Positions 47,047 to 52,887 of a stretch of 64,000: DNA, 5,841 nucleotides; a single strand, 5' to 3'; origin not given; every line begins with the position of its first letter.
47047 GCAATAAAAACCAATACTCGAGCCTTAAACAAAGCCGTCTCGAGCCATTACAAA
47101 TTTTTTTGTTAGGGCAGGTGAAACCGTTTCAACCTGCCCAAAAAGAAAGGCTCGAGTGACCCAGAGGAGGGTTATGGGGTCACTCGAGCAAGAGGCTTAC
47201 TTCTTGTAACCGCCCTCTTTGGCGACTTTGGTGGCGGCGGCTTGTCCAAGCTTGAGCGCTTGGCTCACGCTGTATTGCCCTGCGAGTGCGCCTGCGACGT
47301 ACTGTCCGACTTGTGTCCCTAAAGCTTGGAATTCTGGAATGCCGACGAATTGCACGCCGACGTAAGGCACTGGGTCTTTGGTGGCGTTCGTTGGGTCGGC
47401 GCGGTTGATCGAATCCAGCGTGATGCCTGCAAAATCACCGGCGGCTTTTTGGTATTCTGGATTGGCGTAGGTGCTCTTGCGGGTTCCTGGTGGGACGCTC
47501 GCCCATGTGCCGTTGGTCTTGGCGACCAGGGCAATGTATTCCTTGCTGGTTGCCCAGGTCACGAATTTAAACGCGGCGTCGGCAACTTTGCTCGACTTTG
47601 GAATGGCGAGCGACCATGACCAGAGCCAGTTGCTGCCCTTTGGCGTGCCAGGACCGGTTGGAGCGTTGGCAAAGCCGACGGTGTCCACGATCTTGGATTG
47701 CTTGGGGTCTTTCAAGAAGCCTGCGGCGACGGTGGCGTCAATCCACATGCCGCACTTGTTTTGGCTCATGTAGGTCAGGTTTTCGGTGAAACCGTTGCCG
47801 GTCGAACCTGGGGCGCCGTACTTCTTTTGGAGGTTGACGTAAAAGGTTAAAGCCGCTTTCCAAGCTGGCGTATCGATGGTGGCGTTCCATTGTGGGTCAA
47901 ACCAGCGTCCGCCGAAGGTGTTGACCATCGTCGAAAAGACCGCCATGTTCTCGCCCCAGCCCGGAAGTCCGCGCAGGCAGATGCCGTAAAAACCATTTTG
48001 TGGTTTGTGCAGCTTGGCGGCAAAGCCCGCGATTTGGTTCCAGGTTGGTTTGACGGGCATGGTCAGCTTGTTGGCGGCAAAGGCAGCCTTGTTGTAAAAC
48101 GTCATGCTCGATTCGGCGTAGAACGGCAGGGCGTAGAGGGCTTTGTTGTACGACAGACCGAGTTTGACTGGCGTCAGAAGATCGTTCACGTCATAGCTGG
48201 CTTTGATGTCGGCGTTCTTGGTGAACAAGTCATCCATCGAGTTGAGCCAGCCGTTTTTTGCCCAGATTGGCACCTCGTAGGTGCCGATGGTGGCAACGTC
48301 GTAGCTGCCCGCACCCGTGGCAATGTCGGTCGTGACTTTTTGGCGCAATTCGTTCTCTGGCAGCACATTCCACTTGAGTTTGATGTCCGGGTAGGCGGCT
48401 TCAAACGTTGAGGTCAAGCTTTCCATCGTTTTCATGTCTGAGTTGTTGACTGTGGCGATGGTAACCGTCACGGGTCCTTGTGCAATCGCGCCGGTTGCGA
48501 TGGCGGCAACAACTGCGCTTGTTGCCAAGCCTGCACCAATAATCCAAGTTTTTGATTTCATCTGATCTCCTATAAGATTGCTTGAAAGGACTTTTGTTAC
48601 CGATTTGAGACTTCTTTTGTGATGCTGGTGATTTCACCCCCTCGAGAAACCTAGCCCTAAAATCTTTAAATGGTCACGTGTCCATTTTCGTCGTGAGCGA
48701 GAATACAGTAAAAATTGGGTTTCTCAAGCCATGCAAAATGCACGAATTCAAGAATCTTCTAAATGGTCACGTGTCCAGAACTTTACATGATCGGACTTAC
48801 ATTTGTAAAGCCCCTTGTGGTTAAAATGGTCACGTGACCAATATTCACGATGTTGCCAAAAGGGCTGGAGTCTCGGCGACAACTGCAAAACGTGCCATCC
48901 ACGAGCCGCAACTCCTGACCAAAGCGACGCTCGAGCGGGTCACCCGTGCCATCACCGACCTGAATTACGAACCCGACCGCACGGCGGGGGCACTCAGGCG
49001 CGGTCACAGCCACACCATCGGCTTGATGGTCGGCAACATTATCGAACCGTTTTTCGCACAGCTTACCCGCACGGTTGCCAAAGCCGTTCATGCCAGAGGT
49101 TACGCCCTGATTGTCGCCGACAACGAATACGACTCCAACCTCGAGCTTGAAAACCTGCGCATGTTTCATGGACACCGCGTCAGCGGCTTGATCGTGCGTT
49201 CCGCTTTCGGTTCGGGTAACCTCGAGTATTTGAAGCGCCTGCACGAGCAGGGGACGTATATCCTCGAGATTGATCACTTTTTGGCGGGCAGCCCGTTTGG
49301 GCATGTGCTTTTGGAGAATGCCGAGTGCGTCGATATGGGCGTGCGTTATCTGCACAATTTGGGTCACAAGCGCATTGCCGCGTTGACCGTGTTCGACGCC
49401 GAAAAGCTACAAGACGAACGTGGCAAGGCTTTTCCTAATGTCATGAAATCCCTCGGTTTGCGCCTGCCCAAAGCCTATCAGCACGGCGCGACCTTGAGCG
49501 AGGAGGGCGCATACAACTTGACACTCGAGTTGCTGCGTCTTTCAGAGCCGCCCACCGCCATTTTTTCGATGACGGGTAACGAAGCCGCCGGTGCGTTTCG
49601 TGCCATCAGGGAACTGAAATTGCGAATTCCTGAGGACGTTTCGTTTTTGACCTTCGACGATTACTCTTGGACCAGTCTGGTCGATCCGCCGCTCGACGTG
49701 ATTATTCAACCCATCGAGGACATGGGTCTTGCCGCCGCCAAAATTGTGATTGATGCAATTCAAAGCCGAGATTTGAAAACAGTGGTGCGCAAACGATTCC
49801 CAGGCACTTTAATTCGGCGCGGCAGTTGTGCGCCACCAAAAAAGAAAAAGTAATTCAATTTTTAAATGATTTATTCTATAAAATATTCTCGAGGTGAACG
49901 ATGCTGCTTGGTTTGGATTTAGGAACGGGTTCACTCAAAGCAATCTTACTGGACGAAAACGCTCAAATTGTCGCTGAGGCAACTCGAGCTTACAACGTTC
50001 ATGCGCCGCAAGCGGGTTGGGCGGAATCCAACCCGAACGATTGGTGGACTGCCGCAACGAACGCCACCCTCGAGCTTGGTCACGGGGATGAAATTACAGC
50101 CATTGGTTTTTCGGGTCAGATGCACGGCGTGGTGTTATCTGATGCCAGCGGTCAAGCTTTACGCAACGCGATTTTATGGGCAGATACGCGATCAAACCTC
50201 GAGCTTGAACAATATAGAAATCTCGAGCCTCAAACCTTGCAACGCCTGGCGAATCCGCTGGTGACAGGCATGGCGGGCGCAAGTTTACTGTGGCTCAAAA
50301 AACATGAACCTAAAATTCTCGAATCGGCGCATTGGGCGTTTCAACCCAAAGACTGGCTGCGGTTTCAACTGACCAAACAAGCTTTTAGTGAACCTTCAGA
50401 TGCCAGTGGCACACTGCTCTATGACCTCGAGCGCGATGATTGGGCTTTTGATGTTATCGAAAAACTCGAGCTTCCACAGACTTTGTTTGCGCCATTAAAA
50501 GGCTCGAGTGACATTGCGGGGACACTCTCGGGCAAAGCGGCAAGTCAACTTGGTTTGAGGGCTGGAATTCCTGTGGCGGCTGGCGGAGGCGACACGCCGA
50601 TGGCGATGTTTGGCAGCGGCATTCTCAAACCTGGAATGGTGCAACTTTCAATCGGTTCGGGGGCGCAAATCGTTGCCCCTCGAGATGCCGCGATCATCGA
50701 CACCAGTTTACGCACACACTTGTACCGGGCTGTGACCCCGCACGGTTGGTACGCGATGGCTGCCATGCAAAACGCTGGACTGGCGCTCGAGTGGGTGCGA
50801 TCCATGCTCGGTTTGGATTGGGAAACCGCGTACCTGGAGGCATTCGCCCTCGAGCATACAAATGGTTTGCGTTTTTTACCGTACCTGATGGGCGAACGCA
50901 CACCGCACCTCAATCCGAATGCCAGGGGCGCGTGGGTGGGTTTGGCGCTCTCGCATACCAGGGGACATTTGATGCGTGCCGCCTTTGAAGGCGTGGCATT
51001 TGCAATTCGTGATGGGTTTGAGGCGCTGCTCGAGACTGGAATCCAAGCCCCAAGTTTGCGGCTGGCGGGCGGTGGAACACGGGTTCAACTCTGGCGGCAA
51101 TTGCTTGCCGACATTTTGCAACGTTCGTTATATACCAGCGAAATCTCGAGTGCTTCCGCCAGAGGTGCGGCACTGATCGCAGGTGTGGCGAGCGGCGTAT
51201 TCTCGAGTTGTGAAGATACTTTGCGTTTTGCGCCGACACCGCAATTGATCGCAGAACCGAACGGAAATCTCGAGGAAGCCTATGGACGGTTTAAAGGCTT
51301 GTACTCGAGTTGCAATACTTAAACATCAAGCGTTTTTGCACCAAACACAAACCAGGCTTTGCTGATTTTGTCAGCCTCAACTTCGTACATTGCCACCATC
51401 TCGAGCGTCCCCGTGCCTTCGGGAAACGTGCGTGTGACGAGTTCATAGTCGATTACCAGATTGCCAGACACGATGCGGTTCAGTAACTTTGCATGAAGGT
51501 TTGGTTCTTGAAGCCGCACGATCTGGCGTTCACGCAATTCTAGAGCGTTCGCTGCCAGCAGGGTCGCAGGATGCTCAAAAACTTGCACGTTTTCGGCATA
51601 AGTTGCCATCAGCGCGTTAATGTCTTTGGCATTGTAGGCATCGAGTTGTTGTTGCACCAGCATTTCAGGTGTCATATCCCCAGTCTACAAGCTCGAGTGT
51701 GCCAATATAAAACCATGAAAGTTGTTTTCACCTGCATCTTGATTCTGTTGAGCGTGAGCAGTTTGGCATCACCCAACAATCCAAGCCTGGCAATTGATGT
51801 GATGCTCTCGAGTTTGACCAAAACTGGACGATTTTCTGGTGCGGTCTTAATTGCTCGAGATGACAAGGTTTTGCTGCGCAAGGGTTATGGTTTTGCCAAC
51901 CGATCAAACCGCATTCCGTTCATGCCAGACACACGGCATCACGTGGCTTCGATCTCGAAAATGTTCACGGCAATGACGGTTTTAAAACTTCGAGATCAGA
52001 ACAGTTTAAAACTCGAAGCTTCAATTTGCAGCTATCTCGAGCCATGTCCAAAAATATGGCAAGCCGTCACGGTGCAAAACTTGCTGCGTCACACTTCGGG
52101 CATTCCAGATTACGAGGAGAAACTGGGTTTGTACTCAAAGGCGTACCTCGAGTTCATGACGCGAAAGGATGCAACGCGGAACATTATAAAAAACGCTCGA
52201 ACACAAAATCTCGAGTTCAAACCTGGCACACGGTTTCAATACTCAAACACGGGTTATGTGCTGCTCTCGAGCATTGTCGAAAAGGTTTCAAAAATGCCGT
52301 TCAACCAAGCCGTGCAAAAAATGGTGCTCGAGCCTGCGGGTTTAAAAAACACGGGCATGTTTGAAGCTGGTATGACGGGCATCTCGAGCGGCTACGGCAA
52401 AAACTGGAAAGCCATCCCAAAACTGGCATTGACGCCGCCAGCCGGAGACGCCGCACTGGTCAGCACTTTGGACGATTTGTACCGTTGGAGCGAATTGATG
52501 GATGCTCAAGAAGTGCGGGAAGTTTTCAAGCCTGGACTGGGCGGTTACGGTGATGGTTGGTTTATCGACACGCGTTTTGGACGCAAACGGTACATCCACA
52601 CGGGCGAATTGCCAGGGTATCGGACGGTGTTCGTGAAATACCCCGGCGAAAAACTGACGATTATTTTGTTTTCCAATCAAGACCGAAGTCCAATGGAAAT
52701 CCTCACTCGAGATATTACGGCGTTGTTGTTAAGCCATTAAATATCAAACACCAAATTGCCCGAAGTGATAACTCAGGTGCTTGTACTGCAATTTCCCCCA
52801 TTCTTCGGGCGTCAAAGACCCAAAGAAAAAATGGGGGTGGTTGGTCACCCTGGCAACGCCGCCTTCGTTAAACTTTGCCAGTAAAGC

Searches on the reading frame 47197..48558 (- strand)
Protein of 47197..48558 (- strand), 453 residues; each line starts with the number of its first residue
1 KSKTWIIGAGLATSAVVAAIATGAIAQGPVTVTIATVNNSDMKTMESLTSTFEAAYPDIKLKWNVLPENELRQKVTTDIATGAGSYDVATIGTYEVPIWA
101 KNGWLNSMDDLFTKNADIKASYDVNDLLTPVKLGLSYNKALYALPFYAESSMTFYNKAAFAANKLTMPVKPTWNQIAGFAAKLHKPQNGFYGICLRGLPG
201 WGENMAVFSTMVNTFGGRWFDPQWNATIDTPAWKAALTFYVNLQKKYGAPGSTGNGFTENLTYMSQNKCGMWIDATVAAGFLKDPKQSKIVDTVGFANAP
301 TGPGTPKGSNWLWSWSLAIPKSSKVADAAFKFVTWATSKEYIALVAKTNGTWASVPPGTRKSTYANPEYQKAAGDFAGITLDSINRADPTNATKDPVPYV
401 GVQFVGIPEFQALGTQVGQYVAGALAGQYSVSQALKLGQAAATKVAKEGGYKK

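Call 63: search_protein_families(library=pfam, proteins=[window:47197-48558:-], max_evalue=0.00001)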
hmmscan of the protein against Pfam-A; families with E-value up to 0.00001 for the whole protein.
window:47197-48558:- (453 aa): 1 family
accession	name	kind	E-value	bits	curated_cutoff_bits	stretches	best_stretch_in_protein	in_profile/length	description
PF01547.30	SBP_bac_1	-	1.6e-51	176.6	26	1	40-341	5-305/307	Bacterial extracellular solute-binding protein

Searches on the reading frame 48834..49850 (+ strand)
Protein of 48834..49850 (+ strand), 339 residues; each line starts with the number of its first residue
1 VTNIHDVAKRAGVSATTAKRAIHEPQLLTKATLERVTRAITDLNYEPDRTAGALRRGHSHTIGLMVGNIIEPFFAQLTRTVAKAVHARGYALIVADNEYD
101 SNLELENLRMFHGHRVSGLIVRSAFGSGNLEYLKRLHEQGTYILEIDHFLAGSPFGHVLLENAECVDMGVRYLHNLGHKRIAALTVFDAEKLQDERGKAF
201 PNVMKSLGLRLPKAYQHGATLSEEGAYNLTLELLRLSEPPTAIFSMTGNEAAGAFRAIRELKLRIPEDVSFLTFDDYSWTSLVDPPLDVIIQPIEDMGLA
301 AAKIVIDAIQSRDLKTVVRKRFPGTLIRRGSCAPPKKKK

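Call 81: search_protein_families(library=pfam, proteins=[window:48834-49850:+], max_evalue=0.00001)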
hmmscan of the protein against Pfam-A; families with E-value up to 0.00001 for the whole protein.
window:48834-49850:+ (339 aa): 4 families
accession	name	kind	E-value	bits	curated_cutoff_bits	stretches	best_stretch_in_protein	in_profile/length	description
PF13377.12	Peripla_BP_3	-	9.1e-30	104.4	26.5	1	170-332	1-167/167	Periplasmic binding protein-like domain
PF00532.27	Peripla_BP_1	-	1.1e-16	61.6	22.2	1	60-311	2-264/281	Periplasmic binding proteins and sugar binding domain of LacI family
PF00356.27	LacI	-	2.9e-11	43.4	27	1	3-48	1-46/46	Bacterial regulatory proteins, lacI family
PF13407.12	Peripla_BP_4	-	7e-07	29.5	35.1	1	62-265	1-209/258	Periplasmic binding protein domain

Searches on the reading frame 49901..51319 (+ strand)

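Call 63: search_protein_families(library=pfam, proteins=[window:49901-51319:+], max_evalue=0.00001)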
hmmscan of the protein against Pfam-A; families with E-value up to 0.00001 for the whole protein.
window:49901-51319:+ (473 aa): 2 families
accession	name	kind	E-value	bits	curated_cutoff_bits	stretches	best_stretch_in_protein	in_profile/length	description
PF00370.27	FGGY_N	-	8.6e-58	196.2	28.8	1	1-238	1-245/245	FGGY family of carbohydrate kinases, N-terminal domain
PF02782.22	FGGY_C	-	3e-31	109.2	27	1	263-430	17-197/198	FGGY family of carbohydrate kinases, C-terminal domain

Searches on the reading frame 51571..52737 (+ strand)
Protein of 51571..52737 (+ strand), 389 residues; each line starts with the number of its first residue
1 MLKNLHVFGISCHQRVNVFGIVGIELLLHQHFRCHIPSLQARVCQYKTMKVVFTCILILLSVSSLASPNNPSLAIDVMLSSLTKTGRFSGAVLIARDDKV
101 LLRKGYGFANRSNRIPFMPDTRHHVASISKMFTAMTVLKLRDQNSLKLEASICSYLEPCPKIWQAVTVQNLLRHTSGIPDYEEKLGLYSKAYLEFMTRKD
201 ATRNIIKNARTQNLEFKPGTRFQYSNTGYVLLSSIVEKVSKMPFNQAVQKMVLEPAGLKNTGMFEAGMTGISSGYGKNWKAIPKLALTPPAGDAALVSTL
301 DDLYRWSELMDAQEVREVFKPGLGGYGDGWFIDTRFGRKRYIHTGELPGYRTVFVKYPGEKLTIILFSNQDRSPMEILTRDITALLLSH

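Call 81: search_protein_families(library=pfam, proteins=[window:51571-52737:+], max_evalue=0.00001)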
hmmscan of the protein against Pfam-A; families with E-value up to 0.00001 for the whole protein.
window:51571-52737:+ (389 aa): 1 family
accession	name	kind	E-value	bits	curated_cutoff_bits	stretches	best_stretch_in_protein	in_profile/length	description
PF00144.29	Beta-lactamase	-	3.1e-56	191.4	27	1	84-375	11-315/329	Beta-lactamase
